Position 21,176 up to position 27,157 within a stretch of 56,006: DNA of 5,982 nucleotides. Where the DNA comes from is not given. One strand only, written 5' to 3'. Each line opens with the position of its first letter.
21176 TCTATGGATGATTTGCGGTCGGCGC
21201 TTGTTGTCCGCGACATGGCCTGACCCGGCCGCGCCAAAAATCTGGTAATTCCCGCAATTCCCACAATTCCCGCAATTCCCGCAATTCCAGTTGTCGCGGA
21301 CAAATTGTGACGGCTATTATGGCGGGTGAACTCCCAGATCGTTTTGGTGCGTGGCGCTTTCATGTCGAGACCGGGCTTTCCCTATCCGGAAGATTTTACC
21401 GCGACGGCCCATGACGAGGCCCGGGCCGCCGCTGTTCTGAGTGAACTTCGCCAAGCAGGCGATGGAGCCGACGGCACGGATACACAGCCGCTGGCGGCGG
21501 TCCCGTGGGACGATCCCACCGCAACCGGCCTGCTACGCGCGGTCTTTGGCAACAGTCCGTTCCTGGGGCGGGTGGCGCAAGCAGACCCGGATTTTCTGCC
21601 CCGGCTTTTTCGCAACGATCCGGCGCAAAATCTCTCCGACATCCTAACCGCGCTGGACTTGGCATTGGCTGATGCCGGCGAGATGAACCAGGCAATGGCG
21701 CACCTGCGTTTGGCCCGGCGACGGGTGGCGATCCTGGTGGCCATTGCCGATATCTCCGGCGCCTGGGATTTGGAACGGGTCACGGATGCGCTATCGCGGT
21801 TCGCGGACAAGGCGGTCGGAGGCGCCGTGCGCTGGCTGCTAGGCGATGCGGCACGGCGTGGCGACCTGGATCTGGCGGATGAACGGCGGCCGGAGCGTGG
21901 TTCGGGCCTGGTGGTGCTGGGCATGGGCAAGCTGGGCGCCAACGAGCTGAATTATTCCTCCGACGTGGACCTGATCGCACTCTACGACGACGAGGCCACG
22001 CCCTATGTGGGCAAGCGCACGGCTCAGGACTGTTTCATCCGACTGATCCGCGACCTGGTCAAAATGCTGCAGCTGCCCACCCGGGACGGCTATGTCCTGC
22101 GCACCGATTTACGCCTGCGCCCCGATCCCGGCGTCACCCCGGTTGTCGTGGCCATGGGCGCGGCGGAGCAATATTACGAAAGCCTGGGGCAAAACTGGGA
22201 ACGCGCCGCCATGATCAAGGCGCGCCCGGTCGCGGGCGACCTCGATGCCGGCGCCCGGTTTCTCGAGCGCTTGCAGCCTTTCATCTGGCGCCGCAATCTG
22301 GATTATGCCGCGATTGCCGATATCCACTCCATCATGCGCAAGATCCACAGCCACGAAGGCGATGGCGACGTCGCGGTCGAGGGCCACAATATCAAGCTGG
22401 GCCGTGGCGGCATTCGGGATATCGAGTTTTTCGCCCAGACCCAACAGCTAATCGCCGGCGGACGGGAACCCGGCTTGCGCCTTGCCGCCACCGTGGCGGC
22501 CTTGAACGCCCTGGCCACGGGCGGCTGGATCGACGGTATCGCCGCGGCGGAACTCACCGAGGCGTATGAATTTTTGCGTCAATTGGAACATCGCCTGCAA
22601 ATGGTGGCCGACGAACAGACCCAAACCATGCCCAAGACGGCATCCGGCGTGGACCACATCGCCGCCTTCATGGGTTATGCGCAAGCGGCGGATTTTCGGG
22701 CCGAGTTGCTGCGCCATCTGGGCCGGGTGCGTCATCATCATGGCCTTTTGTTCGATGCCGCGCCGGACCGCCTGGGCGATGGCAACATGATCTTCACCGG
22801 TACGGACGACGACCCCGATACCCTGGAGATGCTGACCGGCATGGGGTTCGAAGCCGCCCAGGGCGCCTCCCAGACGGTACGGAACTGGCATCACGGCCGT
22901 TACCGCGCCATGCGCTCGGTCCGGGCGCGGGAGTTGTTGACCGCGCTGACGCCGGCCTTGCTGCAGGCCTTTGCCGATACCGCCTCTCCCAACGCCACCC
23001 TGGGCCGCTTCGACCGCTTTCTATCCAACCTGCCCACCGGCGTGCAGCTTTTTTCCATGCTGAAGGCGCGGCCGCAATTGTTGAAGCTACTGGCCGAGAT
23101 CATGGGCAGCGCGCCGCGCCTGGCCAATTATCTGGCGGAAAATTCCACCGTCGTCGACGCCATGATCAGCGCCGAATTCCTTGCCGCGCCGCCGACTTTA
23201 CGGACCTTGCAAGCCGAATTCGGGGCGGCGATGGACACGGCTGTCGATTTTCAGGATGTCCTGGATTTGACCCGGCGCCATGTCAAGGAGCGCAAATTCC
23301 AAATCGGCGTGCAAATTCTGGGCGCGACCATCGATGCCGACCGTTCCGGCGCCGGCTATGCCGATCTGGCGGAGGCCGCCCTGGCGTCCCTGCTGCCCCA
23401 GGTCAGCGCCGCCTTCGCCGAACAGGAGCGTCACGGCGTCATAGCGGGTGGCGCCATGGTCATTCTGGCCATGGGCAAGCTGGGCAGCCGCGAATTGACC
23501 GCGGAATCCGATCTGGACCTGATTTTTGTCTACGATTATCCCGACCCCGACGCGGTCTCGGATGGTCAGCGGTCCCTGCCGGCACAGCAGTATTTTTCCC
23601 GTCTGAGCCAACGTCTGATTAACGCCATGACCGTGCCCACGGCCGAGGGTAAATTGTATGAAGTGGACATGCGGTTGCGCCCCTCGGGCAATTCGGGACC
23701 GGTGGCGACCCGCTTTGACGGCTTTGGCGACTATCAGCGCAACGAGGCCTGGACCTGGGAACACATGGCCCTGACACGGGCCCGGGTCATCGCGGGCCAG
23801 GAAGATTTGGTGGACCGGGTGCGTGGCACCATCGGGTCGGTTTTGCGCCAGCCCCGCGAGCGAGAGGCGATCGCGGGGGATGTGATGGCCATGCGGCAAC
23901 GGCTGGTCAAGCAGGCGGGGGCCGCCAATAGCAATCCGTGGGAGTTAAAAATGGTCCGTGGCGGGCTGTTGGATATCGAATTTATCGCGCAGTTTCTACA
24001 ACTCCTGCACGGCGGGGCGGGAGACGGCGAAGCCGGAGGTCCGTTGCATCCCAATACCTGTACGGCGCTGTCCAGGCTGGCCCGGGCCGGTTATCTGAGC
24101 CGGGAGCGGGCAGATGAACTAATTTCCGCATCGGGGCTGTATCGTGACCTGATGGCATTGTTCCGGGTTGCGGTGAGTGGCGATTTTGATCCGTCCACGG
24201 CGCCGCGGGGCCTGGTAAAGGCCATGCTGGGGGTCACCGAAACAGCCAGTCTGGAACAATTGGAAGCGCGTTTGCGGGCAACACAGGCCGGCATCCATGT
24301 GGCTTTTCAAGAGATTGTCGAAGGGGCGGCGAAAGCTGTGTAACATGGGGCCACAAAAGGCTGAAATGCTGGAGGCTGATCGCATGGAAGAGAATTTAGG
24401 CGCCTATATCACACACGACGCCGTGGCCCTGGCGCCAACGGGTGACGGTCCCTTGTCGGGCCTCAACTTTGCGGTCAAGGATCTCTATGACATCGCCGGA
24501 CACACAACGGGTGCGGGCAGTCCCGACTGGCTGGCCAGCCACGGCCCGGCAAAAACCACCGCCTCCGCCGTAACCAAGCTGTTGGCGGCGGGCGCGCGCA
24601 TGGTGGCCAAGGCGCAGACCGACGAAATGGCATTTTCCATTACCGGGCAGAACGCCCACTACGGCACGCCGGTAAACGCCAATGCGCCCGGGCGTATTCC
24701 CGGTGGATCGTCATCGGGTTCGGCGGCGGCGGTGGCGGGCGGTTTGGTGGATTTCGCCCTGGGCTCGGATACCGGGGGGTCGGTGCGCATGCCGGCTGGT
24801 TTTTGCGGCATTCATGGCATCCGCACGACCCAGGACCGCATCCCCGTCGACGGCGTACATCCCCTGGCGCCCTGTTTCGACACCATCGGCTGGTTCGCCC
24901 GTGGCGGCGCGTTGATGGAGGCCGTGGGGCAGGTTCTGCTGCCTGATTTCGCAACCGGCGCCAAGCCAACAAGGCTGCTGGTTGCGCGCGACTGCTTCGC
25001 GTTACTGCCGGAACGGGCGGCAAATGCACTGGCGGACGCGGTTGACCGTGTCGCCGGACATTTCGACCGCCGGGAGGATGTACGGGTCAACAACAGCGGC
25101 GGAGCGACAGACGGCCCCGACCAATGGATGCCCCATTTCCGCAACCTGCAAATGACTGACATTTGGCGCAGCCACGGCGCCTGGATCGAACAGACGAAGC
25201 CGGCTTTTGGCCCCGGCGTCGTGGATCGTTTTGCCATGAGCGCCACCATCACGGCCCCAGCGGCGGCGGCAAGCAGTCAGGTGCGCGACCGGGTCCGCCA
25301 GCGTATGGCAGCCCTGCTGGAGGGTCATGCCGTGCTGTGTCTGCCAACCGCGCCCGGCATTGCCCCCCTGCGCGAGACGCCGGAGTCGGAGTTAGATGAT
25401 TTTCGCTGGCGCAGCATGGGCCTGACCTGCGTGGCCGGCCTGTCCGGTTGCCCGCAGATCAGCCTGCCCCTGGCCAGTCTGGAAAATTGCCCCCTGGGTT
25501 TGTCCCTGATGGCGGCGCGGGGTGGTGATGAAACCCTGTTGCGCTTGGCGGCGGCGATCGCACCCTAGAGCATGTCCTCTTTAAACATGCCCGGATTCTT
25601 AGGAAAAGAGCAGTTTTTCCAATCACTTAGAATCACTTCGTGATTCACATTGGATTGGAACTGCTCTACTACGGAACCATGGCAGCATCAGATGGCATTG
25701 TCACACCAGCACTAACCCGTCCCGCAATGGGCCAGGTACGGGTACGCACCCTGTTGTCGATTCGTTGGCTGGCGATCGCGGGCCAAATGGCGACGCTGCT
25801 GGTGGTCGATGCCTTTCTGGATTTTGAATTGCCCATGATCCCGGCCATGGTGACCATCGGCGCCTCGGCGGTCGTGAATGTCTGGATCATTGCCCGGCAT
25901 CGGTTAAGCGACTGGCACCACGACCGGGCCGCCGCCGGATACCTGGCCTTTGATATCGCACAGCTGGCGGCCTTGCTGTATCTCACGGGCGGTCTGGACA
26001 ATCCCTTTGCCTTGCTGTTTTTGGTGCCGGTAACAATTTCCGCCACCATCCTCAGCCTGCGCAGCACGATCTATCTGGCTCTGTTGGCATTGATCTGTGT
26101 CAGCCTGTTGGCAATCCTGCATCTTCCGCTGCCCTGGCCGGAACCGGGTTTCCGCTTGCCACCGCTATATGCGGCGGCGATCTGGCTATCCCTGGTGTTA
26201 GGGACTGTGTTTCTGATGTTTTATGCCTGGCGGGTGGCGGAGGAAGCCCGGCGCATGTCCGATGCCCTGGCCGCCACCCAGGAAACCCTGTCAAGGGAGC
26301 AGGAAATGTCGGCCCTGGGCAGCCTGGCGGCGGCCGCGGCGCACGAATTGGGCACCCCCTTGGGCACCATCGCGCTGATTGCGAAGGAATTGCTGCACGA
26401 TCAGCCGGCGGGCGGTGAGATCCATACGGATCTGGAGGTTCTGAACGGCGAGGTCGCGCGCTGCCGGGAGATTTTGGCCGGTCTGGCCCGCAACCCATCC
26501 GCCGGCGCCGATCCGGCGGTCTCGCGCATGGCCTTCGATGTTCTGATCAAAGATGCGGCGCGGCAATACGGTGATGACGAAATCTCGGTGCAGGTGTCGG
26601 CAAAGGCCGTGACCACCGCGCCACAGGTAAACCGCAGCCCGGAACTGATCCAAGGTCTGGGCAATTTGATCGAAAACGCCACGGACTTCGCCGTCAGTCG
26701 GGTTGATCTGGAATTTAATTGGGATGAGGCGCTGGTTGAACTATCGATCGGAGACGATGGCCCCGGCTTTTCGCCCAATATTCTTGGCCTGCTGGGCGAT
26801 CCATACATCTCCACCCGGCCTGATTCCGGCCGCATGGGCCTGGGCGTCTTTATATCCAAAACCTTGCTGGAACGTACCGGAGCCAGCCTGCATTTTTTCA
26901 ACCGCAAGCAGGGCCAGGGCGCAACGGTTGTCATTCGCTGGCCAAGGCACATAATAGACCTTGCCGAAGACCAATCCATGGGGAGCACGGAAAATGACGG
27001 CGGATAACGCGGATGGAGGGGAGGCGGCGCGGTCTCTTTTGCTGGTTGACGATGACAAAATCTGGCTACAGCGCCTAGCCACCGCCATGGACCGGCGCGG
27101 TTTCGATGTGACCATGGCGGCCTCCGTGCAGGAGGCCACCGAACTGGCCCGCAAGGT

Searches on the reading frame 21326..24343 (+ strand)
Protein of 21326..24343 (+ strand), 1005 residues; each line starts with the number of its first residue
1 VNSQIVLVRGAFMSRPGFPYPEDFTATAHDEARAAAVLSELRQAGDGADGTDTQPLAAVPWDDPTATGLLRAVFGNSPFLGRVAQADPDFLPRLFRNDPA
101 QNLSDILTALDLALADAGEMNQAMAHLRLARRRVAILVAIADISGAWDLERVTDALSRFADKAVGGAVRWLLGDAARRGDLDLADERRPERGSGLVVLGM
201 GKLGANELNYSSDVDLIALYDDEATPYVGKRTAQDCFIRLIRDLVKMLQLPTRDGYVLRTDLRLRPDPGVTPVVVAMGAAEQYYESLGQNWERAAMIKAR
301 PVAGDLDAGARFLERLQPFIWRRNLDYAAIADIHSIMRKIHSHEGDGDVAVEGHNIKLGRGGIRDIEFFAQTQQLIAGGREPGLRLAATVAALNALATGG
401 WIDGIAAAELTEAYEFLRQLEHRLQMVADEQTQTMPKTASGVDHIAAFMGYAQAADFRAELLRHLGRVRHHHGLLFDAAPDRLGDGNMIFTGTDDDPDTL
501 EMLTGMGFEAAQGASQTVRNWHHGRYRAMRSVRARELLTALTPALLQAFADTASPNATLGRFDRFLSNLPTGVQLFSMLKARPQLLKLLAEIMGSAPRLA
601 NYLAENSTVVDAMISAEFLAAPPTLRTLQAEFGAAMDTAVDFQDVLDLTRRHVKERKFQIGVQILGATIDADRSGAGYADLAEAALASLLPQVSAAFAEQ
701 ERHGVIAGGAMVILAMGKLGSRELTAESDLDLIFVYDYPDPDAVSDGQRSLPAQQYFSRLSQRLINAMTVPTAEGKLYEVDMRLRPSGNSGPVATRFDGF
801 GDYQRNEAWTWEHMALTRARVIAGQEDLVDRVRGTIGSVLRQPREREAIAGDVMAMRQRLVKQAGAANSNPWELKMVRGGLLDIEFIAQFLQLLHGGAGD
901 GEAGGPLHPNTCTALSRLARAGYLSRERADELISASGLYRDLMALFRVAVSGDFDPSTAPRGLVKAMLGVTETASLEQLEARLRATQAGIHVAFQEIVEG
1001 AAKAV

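Call 12: search_protein_families(library=pfam, proteins=[window:21326-24343:+])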
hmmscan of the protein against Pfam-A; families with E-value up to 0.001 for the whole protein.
window:21326-24343:+ (1005 aa): 3 families
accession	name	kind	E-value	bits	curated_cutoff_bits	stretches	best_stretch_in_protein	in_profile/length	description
PF03710.21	GlnE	-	1.7e-119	398.3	24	2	70-314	4-251/252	Glutamate-ammonia ligase adenylyltransferase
PF08335.16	GlnD_UR_UTase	-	1.5e-41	142.2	21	2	349-476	21-141/141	GlnD PII-uridylyltransferase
PF10335.14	DUF294_C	-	0.00029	21.1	22.5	0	383-429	58-104/145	Putative nucleotidyltransferase substrate binding domain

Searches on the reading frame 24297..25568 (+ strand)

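Call 12: search_protein_families(library=pfam, proteins=[window:24297-25568:+])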
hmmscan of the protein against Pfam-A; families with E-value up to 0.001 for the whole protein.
window:24297-25568:+ (423 aa): 1 family
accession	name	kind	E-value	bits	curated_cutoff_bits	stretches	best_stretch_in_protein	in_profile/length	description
PF01425.27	Amidase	-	1.9e-56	192.4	27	2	50-202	44-194/445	Amidase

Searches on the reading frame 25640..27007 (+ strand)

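Call 12: search_protein_families(library=pfam, proteins=[window:25640-27007:+])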
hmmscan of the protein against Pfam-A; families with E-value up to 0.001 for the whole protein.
window:25640-27007:+ (455 aa): 3 families
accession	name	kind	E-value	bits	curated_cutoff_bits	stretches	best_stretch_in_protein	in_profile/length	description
PF02518.31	HATPase_c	-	4.4e-13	50.1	26.4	1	334-436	4-109/111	Histidine kinase-, DNA gyrase B-, and HSP90-like ATPase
PF25323.1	6TM_PilS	-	4.4e-08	33.5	27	1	34-162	10-144/189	PilS-like transmembrane domain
PF00512.31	HisKA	-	9.6e-05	22.8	26.9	1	226-279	2-54/66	His Kinase A (phospho-acceptor) domain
